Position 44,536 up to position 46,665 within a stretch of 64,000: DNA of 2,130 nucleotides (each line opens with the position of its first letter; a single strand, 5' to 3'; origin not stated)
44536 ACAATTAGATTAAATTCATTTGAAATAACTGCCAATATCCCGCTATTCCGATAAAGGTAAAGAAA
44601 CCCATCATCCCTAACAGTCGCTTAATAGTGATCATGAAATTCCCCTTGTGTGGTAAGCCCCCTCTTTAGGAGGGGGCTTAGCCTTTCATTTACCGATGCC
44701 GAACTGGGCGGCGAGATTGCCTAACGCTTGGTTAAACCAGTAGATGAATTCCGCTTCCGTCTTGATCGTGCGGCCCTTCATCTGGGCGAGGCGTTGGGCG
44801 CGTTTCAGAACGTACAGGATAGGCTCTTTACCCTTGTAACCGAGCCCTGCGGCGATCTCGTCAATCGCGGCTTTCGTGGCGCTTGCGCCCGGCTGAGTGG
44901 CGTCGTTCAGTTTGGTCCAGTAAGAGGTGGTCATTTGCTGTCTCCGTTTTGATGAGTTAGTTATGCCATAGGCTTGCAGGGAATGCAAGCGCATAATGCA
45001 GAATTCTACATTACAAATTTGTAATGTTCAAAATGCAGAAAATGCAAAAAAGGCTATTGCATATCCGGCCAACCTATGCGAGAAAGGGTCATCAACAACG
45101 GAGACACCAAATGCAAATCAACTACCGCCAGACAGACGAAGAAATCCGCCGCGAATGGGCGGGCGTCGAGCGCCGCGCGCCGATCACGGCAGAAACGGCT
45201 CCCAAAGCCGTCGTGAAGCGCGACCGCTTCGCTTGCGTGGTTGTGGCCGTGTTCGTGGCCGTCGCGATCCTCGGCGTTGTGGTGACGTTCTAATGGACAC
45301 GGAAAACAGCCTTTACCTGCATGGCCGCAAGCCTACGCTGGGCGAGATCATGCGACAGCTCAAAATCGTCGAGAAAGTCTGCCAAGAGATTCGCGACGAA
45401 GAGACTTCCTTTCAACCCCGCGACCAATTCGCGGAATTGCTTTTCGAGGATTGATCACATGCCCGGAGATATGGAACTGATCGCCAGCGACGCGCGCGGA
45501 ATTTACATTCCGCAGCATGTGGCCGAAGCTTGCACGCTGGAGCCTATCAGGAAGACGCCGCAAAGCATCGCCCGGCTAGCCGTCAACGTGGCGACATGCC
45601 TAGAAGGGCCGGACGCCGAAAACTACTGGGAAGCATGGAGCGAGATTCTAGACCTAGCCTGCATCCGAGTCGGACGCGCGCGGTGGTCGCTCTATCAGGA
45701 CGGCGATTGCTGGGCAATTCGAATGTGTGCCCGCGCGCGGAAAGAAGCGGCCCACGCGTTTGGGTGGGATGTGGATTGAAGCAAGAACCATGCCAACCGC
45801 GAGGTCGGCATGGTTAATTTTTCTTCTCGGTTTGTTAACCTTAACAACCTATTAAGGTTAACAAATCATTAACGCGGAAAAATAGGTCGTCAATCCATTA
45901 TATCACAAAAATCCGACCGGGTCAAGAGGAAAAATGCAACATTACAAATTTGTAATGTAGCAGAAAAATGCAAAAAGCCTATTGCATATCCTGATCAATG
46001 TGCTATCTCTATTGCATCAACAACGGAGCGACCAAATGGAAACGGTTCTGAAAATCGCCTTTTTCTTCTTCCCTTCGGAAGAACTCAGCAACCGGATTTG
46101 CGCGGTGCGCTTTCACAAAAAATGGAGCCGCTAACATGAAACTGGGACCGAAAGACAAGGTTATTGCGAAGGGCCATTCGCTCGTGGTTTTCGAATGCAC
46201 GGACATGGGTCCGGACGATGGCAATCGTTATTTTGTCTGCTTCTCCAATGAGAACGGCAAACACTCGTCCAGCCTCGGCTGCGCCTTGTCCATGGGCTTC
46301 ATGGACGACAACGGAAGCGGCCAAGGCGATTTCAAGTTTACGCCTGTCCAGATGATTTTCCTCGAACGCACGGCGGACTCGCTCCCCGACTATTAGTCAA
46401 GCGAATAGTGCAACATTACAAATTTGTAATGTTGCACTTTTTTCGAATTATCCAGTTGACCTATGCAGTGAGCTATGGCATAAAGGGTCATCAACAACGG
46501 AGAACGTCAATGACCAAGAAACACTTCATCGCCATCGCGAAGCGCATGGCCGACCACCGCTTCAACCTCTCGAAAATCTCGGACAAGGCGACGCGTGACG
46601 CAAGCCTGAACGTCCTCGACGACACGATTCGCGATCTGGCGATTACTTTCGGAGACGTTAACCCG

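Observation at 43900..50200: CtrA-box-like motifs (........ half-sites, TTAA-N7-TTAAC/G full sites) are strongly enriched in noncoding DNA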

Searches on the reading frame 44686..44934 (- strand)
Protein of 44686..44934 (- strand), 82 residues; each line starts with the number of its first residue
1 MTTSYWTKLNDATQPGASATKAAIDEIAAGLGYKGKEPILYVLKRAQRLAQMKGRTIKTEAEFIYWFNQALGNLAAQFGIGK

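Call 12: search_protein_families(library=pfam, proteins=[window:44686-44934:-], max_evalue=0.01)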
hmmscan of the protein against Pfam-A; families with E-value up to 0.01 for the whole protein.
window:44686-44934:- (82 aa): 0 families

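Call 13: search_protein_families(library=phrogs, proteins=[window:44686-44934:-], max_evalue=0.01)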
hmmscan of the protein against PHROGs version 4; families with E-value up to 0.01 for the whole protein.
window:44686-44934:- (82 aa): 0 families

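Call 53: search_solved_structures(query=window:44686-44934:-, max_evalue=10)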
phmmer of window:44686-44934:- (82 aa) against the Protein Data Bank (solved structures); distinct sequences matched with E-value up to 10: 2.
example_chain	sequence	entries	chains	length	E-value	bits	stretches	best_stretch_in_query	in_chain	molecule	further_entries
4p52_A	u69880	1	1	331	0.34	14.6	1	19-59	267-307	Homoserine kinase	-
7rty_A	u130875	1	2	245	1.4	12.6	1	20-75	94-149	PsfC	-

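Call 71: find_homologous_proteins(query=window:44686-44934:-, max_evalue=0.001)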
Query window:44686-44934:- (82 aa): 15 proteins with E <= 0.001 among 15 candidates.
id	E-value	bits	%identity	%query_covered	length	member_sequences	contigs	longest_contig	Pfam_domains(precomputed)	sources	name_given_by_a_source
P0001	2.5e-41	156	90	100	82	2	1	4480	-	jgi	-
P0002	9.1e-37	142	84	96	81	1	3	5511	-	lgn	-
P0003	2.1e-36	141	84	98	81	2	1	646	-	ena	-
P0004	1.8e-35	138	83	94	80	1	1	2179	-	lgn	-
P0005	3.3e-34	134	77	96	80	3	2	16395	-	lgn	-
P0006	4.6e-33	130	76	96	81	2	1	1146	-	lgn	-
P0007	4.8e-32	127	75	96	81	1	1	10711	-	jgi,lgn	-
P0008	1.5e-26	109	71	95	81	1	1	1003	-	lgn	-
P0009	3.4e-25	105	70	96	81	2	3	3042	-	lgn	-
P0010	3.9e-25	105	68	96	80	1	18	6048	-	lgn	-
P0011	4.0e-24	102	62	96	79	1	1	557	-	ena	-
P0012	1.6e-23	100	63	95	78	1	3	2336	-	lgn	-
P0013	4.4e-22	95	60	96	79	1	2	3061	-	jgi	jgi:hypothetical protein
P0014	1.0e-21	94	64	96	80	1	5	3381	-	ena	-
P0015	2.3e-19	87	59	96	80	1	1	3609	-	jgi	-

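Call 72: find_encoding_contigs(protein=P0005, flank=8000, max_places=2)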
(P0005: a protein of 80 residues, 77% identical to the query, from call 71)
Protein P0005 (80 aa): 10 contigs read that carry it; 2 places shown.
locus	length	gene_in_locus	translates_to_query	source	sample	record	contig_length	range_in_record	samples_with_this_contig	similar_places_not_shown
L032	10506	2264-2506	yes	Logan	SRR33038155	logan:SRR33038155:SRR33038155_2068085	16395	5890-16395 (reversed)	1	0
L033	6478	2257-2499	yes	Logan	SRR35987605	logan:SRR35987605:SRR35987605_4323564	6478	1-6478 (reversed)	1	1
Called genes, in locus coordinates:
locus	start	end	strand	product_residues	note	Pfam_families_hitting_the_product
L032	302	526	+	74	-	-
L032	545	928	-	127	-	-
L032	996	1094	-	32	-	-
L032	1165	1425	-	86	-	-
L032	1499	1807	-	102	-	-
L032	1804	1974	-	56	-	-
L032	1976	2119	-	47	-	-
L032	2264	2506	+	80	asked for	-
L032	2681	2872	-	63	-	-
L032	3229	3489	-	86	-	-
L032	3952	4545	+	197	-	-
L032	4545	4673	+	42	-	-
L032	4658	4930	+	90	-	-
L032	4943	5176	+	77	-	-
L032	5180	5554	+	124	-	-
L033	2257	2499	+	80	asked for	-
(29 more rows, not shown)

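Call 73: find_encoding_contigs(protein=P0007, flank=8000, max_places=2)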
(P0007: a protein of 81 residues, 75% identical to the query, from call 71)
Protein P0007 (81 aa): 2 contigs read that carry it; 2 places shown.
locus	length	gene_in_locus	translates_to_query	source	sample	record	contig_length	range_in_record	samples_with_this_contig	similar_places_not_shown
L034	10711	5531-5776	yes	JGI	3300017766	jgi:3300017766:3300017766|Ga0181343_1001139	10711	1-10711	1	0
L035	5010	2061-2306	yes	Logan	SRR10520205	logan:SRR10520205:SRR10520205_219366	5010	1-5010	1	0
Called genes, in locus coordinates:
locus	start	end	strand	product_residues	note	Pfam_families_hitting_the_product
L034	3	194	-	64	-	?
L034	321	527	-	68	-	-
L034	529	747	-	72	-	-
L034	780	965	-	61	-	-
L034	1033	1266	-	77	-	-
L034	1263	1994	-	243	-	-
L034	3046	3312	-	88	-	-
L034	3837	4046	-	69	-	-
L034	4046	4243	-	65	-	-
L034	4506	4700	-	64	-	-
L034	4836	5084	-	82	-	-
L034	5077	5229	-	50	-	-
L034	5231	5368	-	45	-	-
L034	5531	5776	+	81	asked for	-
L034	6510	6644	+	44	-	-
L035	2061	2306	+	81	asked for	-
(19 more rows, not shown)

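Call 74: find_encoding_contigs(protein=P0010, flank=6000, max_places=3)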
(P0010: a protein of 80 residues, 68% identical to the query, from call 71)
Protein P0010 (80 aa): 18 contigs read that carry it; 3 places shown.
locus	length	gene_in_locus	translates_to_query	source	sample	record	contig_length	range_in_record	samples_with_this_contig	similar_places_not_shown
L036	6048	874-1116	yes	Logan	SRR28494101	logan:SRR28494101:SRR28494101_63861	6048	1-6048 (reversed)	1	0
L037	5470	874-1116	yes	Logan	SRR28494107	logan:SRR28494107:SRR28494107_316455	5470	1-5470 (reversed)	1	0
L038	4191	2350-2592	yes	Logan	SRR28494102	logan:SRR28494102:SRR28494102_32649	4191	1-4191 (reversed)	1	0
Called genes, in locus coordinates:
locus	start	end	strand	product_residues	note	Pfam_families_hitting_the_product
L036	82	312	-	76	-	-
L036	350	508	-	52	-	-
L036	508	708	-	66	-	-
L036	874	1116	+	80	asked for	-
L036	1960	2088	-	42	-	-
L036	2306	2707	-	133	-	-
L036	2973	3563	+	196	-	PF13384:HTH_23 (faint), PF13518:HTH_28 (faint)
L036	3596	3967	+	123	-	-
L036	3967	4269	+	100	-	-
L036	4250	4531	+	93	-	-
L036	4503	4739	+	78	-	-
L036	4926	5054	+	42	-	-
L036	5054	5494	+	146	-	-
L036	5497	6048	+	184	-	?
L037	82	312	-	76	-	-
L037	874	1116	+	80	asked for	-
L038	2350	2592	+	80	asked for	-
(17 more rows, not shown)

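Call 75: find_encoding_contigs(protein=P0015, flank=6000, max_places=2)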
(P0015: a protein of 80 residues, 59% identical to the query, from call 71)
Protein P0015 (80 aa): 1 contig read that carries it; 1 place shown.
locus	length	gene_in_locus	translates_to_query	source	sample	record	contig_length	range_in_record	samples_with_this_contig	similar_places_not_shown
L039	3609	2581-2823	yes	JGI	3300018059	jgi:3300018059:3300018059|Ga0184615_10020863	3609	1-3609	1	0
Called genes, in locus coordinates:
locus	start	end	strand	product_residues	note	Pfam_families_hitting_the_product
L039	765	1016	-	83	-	-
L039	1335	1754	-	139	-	-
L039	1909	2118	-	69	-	-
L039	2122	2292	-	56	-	-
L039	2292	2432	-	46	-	-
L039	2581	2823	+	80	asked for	-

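Call 77: search_dna_similar(query=window:44686-44934:-, collection=phages, mode=protein, max_evalue=1, max_rows=15)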
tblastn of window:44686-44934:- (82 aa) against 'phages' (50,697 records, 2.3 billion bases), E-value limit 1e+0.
Records with a match: 1; places in all: 1; records where one place covers at least 80% of the query: 0.
Best place of each record, by identity: <60% 1.
By first word of the organism name: Streptococcus 1.
By host as written in the record: Streptococcus anginosus J4211 1.
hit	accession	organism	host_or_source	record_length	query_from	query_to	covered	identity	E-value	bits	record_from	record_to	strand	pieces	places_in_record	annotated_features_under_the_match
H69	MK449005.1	Streptococcus phage Javan74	Streptococcus anginosus J4211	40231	46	76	38%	41.9%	7e-1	33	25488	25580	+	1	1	hypothetical protein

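Call 86: predict_structure(alignment_id=A4)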
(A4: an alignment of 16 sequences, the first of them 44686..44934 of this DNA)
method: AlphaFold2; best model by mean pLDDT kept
length: 82 residues; sequences in the alignment: 16
mean_pLDDT: 81.7   pTM: 0.68
mean pLDDT of the five models: 81.7, 78.2, 74.0, 73.8, 70.1
residues with pLDDT >= 90: 19; 70-90: 51; 50-70: 11; < 50: 1
segments of 3 or more residues with pLDDT < 50: none
pLDDT, mean of each block of 10 residues (from residue 1): 71 68 83 83 90 90 92 82 54
secondary structure, 60 per line:
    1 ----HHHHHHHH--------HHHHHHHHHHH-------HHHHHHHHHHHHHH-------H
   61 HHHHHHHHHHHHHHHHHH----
elements in order: H5-12 H21-31 H39-52 H60-78

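Call 89: fold_search(model_id=the predicted structure, library=pdb)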
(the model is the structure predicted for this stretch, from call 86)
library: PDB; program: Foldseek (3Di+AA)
matches with E <= 10: 177; with E <= 0.001: 0
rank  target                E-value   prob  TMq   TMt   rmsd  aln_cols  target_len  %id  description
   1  6fvu_I                2.5e+00  0.20  0.40  0.12   5.4        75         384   19  26S proteasome, s2 state (released 2018-08-22)
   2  9e8l_A                3.1e+00  0.15  0.32  0.09   5.1        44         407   25  Nub1/Fat10-processing human 26S proteasome bound to Txnl1 with Rpt4 at top of spiral staircase (released 2024-12-04)
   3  3bhq_A                3.1e+00  0.06  0.30  0.17   8.0        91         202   13  CRYSTAL STRUCTURE OF A PUTATIVE TETR-FAMILY TRANSCRIPTIONAL REGULATOR (MLR_4833) FROM MESORHIZOBIUM LOTI MAFF303099 AT (released 2007-12-11)
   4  1lzw_B                3.3e+00  0.08  0.29  0.18  10.7       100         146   19  Structural basis of ClpS-mediated switch in ClpA substrate recognition (released 2002-11-27)
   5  9pf1_A                3.5e+00  0.18  0.32  0.08   2.8        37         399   30  Nub1/Fat10-processing human 26S proteasome with Rpt4 at top of spiral staircase (AAA+ motor locally refined) (released 2025-11-19)
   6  3nqj_B                3.5e+00  0.08  0.25  0.28   8.2        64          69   20  Crystal structure of (CENP-A/H4)2 heterotetramer (released 2010-08-25)
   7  3whk_C                3.7e+00  0.16  0.38  0.16   3.7        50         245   14  Crystal structure of PAN-Rpt5C chimera (released 2014-03-26)
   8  3vlf_B                3.7e+00  0.14  0.35  0.38   3.6        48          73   23  Crystal structure of yeast proteasome interacting protein (released 2012-02-22)
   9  7yoz_F                3.7e+00  0.08  0.26  0.28   8.7        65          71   20  Cryo-EM structure of human subnucleosome (intermediate form) (released 2022-11-16)
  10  1r6o_B                3.7e+00  0.07  0.28  0.18  10.9        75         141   21  ATP-dependent Clp protease ATP-binding subunit clpA/ATP-dependent Clp protease adaptor protein clpS (released 2005-02-15)
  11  3whk_E                4.0e+00  0.15  0.38  0.16   3.7        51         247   14  Crystal structure of PAN-Rpt5C chimera (released 2014-03-26)
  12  3whk_A                4.0e+00  0.15  0.38  0.16   3.7        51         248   14  Crystal structure of PAN-Rpt5C chimera (released 2014-03-26)
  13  6msb_A                4.0e+00  0.13  0.31  0.08   3.0        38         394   29  Cryo-EM structures and dynamics of substrate-engaged human 26S proteasome (released 2018-12-05)
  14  7x58_D                4.0e+00  0.08  0.26  0.28   8.4        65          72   20  Cryo-EM structure of human subnucleosome (open form) (released 2022-11-16)
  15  3whk_D                4.2e+00  0.15  0.37  0.16   3.6        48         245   14  Crystal structure of PAN-Rpt5C chimera (released 2014-03-26)
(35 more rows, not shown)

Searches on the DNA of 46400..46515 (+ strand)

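Call 93: search_dna_similar(query=window:46400-46515:+, collection=phages, mode=distant, max_evalue=0.1, max_rows=30)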
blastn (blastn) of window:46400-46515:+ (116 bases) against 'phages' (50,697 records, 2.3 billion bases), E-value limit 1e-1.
Records with a match: 4; places in all: 8; records where one place covers at least 80% of the query: 0.
Best place of each record, by identity: 90-95% 4.
By first word of the organism name: Caulobacter 4.
By host as written in the record: Caulobacter vibrioides CB15 4.
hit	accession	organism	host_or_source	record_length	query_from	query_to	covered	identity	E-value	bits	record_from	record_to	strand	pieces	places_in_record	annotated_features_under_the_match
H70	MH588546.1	Caulobacter phage CcrBL9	Caulobacter vibrioides CB15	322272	74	104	27%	90.3%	9e-2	41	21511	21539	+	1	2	right and left terminal repeat sequences and all genes contained ...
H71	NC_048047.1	Caulobacter phage CcrBL9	Caulobacter vibrioides CB15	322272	74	104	27%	90.3%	9e-2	41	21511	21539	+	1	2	right and left terminal repeat sequences and all genes contained ...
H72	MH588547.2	Caulobacter phage CcrSC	Caulobacter vibrioides CB15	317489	74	103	26%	90.0%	9e-2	42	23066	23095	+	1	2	right and left terminal repeat sequences and all genes contained ...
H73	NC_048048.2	Caulobacter phage CcrSC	Caulobacter vibrioides CB15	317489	74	103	26%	90.0%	9e-2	42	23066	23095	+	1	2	right and left terminal repeat sequences and all genes contained ...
